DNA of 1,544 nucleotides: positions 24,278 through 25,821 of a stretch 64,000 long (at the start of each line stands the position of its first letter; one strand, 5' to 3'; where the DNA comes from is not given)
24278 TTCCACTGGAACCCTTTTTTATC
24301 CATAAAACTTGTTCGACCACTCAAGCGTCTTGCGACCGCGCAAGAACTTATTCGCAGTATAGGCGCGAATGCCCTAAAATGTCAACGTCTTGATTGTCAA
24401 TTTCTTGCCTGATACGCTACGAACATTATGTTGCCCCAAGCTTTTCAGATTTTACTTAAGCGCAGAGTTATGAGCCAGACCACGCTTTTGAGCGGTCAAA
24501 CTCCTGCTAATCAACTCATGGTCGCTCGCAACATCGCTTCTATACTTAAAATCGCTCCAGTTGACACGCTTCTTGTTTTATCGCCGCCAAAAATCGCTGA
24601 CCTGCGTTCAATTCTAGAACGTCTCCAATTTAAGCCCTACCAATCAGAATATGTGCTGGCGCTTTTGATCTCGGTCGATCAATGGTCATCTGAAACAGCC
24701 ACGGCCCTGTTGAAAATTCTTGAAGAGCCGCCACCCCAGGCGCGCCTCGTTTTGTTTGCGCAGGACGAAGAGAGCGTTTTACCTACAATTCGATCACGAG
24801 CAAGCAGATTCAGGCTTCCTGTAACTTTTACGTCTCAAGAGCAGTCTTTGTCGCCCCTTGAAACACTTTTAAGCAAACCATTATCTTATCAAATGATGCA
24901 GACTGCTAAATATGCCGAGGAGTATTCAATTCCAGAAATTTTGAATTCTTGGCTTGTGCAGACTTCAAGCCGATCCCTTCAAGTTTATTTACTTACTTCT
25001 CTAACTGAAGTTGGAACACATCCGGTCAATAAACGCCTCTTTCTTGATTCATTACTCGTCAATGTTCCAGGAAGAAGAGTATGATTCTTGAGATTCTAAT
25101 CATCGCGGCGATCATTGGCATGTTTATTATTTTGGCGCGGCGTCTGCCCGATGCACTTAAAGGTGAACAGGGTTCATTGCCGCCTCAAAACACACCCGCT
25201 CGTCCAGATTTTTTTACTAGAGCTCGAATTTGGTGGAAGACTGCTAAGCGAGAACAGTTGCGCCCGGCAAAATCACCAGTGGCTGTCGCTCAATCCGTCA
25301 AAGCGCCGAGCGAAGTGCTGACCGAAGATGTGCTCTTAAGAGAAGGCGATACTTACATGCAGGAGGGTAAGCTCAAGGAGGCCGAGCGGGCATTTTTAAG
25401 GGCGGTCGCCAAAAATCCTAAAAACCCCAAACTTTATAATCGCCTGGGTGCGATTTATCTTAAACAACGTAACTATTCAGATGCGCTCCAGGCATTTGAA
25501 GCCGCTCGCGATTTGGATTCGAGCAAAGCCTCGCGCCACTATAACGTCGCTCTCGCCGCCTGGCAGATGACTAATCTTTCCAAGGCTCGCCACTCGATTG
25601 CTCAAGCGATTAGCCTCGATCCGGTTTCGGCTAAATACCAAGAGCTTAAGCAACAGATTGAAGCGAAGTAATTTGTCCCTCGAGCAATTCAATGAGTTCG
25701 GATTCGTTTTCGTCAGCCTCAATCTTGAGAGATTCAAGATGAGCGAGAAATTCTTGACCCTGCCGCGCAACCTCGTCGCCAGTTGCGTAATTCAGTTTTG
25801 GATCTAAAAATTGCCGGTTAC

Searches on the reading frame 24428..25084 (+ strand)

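Call 10: search_protein_families(library=pfam, proteins=[window:24428-25084:+], max_evalue=0.00001)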
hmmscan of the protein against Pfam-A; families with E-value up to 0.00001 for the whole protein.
window:24428-25084:+ (218 aa): 1 family
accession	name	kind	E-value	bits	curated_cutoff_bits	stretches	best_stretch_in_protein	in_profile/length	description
PF13177.12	DNA_pol3_delta2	-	3.6e-18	66.5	27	1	55-131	82-158/161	DNA polymerase III, delta subunit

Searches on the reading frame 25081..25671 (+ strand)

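Call 11: search_protein_families(library=pfam, proteins=[window:25081-25671:+], max_evalue=0.00001)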
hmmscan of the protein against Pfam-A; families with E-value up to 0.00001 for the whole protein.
window:25081-25671:+ (196 aa): 12 families
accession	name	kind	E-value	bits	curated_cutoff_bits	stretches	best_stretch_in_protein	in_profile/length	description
PF07719.23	TPR_2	-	1.3e-19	69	27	1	116-146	1-31/34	Tetratricopeptide repeat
PF00515.34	TPR_1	-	1.6e-16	59.8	27.8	1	116-147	1-32/34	Tetratricopeptide repeat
PF13432.12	TPR_16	-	1e-13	51.8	32.7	1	86-148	1-63/65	Tetratricopeptide repeat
PF13414.12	TPR_11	-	7.2e-13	48.4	26.8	1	89-129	1-41/42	TPR repeat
PF13181.12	TPR_8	-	7.9e-13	47.9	25.7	0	84-114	3-33/34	Tetratricopeptide repeat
PF14559.12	TPR_19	-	2.3e-10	41.1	25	1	93-144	2-53/68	Tetratricopeptide repeat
PF13431.12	TPR_17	-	2e-08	34.3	24.4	1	104-137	1-34/34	Tetratricopeptide repeat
PF13371.12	TPR_9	-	3e-08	34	35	0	122-193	1-72/73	Tetratricopeptide repeat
PF13428.12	TPR_14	-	3.8e-08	33.7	23.5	0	84-124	3-43/44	Tetratricopeptide repeat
PF13176.12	TPR_7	-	1.7e-06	28.1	27.9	0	89-116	6-35/36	Tetratricopeptide repeat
PF25063.1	ARM_TT21_C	-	2.5e-06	28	35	1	82-160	95-174/209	Tetratricopeptide repeat protein 21 C-terminal ARM domain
PF13424.12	TPR_12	-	3.8e-06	27.4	30.1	0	84-146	5-75/77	Tetratricopeptide repeat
